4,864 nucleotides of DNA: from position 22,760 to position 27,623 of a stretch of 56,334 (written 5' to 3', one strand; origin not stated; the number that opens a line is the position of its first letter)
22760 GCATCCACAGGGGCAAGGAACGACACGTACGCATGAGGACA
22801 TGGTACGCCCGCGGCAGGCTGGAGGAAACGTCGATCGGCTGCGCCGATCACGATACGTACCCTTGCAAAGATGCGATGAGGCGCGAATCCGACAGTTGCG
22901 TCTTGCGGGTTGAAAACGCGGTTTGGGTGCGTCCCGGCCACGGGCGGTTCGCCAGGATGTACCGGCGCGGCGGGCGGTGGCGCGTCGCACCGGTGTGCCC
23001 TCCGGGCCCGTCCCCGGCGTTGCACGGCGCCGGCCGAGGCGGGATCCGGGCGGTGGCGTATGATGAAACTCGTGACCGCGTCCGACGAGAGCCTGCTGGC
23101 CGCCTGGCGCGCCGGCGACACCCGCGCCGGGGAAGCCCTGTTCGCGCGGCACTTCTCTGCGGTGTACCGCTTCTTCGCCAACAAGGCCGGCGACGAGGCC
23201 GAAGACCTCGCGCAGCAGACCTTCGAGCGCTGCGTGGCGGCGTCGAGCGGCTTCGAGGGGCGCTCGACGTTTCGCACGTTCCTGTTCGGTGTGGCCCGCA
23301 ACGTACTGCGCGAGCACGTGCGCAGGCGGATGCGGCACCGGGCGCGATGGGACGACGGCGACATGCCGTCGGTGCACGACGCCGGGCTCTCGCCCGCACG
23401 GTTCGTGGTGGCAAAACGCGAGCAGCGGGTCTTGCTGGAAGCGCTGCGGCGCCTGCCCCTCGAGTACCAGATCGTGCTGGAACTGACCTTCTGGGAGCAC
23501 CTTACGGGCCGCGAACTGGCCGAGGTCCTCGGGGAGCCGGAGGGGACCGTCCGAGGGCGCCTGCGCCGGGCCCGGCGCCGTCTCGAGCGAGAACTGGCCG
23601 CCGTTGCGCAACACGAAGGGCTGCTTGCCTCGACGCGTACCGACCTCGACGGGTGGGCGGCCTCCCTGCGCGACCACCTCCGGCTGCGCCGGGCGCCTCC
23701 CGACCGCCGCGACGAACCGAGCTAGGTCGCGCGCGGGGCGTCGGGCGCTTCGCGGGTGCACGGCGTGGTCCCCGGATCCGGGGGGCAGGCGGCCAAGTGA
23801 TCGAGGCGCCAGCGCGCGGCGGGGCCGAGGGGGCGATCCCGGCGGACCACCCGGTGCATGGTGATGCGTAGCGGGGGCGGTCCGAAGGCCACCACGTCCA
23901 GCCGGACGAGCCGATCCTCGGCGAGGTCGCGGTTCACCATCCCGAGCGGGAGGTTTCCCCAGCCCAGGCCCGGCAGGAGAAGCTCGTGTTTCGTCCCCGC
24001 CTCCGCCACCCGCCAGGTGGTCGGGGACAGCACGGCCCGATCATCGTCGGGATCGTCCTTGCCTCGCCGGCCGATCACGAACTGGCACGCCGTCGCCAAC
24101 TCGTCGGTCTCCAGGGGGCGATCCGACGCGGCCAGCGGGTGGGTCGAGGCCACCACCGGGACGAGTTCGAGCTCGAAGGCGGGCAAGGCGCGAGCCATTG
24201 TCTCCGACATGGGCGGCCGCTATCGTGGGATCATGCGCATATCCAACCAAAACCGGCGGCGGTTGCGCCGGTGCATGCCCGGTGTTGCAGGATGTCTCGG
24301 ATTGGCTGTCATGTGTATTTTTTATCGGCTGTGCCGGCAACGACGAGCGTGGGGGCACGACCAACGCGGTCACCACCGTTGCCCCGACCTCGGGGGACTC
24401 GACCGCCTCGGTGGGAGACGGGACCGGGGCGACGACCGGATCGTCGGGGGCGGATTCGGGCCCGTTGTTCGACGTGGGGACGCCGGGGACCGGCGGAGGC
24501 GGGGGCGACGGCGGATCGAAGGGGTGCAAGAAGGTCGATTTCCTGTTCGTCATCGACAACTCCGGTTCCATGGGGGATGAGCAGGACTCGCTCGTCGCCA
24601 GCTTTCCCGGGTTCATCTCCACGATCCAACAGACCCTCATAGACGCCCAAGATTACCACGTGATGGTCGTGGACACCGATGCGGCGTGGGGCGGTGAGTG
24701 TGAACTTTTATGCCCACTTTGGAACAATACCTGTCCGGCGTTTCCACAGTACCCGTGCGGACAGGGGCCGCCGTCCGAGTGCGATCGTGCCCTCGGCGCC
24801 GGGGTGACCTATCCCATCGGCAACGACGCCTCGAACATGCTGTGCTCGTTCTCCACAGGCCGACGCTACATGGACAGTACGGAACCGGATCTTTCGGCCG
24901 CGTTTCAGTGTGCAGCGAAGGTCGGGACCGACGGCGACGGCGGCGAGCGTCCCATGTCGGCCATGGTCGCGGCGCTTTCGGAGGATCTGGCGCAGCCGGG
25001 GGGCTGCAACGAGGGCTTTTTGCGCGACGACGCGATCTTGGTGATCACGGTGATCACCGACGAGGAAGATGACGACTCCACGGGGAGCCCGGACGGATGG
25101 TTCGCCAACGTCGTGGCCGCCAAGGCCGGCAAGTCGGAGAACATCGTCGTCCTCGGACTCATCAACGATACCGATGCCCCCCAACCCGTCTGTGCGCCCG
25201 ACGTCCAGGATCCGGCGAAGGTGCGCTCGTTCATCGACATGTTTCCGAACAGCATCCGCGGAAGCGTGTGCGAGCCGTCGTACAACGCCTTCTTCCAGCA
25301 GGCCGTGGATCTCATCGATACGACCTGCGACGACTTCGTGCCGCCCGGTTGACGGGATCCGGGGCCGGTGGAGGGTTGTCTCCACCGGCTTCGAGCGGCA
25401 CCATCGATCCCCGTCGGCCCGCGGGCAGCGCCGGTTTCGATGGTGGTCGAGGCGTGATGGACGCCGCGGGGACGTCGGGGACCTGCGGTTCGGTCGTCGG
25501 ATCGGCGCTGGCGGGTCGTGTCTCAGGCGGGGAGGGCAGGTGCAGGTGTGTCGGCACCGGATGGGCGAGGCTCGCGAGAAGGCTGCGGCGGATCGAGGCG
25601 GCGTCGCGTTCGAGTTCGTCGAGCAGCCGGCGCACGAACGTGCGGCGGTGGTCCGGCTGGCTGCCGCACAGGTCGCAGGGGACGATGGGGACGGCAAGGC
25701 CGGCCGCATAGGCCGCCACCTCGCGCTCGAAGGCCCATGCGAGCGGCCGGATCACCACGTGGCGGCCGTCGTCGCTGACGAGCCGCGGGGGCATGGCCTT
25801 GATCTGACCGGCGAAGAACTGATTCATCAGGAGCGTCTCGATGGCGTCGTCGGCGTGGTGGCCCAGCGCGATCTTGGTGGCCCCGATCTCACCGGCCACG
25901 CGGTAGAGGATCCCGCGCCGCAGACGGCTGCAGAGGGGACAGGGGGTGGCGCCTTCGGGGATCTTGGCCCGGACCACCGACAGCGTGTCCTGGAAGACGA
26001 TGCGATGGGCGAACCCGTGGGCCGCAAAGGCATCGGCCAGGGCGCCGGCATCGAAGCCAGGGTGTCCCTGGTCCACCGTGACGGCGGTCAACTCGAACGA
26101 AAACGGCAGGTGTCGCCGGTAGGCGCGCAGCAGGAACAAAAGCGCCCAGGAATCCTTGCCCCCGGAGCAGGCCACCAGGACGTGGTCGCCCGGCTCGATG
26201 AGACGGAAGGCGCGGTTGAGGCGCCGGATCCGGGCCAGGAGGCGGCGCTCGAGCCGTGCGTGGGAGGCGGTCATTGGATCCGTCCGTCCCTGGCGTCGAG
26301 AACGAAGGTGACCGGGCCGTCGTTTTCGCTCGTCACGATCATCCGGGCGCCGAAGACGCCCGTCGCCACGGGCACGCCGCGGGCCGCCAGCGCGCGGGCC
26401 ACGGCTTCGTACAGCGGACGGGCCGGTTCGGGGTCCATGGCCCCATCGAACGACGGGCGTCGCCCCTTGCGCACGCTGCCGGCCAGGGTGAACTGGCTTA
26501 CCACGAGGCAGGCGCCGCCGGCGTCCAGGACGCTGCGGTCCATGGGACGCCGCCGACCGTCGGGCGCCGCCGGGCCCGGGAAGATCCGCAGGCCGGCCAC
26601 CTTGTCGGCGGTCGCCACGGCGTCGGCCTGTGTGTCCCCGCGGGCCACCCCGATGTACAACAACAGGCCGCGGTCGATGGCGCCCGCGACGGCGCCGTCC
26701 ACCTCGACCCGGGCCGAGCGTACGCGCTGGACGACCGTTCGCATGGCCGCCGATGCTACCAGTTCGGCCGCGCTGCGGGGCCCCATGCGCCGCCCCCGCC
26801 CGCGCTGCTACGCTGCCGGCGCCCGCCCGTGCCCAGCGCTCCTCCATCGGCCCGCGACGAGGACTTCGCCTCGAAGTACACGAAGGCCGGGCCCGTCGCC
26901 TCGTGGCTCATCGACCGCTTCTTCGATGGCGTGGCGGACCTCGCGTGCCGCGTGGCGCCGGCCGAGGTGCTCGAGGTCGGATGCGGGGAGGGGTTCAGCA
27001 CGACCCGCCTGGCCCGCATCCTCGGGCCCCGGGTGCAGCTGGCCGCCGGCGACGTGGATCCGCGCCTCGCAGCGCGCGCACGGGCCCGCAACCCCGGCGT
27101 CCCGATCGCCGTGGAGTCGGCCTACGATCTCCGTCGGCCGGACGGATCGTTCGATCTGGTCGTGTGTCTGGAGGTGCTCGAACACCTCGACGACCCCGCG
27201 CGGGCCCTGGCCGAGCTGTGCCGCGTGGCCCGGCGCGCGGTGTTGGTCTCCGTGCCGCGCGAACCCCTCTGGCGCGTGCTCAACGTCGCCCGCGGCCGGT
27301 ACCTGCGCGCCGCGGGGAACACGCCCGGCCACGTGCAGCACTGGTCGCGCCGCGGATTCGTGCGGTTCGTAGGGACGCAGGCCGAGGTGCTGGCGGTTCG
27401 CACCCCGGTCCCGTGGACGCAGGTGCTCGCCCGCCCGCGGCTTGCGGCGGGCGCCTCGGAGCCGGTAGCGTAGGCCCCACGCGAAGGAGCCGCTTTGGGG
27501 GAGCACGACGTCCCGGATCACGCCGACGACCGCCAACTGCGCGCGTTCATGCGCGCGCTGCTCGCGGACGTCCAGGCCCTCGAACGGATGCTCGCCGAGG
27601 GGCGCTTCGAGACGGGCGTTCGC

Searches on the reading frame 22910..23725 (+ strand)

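Call 27: search_protein_families(library=pfam, proteins=[window:22910-23725:+], max_evalue=0.001)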
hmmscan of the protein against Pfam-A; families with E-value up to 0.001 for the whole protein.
window:22910-23725:+ (271 aa): 4 families
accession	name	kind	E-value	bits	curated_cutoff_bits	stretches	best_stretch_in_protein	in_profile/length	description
PF08281.18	Sigma70_r4_2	-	6e-13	48.7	25.7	1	174-225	3-54/54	Sigma-70, region 4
PF04542.20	Sigma70_r2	-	6.8e-10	39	24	1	80-142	4-70/71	Sigma-70 region 2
PF04545.22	Sigma70_r4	-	4.2e-08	33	24.1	1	178-225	1-48/50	Sigma-70, region 4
PF07638.17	Sigma70_ECF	-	1.6e-06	28.6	21.1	1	62-229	7-183/185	ECF sigma factor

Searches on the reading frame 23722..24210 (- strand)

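Call 27: search_protein_families(library=pfam, proteins=[window:23722-24210:-], max_evalue=0.001)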
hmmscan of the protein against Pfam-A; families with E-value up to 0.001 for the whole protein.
window:23722-24210:- (162 aa): 1 family
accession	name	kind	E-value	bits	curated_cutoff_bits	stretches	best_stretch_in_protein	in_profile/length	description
PF03466.25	LysR_substrate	-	9.9e-15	54.9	28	1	8-140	72-205/209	LysR substrate binding domain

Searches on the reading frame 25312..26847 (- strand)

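Call 27: search_protein_families(library=pfam, proteins=[window:25312-26847:-], max_evalue=0.001)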
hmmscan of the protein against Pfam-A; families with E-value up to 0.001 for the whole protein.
window:25312-26847:- (511 aa): 1 family
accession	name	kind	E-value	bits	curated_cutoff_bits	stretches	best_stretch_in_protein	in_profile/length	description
PF01171.26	ATP_bind_3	-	1.1e-11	45.2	27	1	222-406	1-180/182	PP-loop family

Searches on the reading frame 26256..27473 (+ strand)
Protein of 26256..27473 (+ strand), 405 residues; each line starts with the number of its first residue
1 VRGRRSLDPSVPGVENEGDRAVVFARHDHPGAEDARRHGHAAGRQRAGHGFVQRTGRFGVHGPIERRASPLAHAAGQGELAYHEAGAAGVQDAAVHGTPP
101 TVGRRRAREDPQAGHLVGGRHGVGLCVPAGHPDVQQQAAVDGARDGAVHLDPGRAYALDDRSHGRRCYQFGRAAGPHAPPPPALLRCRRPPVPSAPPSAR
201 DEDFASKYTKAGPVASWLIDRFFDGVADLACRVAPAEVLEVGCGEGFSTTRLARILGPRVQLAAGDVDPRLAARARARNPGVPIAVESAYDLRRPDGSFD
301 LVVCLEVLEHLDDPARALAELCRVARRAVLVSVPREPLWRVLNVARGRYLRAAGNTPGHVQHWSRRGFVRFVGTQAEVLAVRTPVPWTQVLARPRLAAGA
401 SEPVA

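Call 27: search_protein_families(library=pfam, proteins=[window:26256-27473:+], max_evalue=0.001)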
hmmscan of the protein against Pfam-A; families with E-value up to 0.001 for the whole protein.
window:26256-27473:+ (405 aa): 7 families
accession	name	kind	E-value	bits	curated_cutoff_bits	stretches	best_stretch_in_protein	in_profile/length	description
PF08241.18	Methyltransf_11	-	5.4e-18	65.9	21.2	1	239-327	1-89/95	Methyltransferase domain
PF13649.12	Methyltransf_25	-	1.5e-15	58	27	1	238-326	1-94/97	Methyltransferase domain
PF13489.12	Methyltransf_23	-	1e-14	55.1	27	1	220-368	7-150/164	Methyltransferase domain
PF08242.18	Methyltransf_12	-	2.1e-12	48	30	1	239-324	1-91/98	Methyltransferase domain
PF13847.12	Methyltransf_31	-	2.2e-09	37.6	27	1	237-329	6-105/145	Methyltransferase domain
PF07021.18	MetW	-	1.3e-05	25.4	21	1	236-341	15-117/193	Methionine biosynthesis protein MetW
PF01209.24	Ubie_methyltran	-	8.5e-05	22.4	20.1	1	204-326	16-144/233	ubiE/COQ5 methyltransferase family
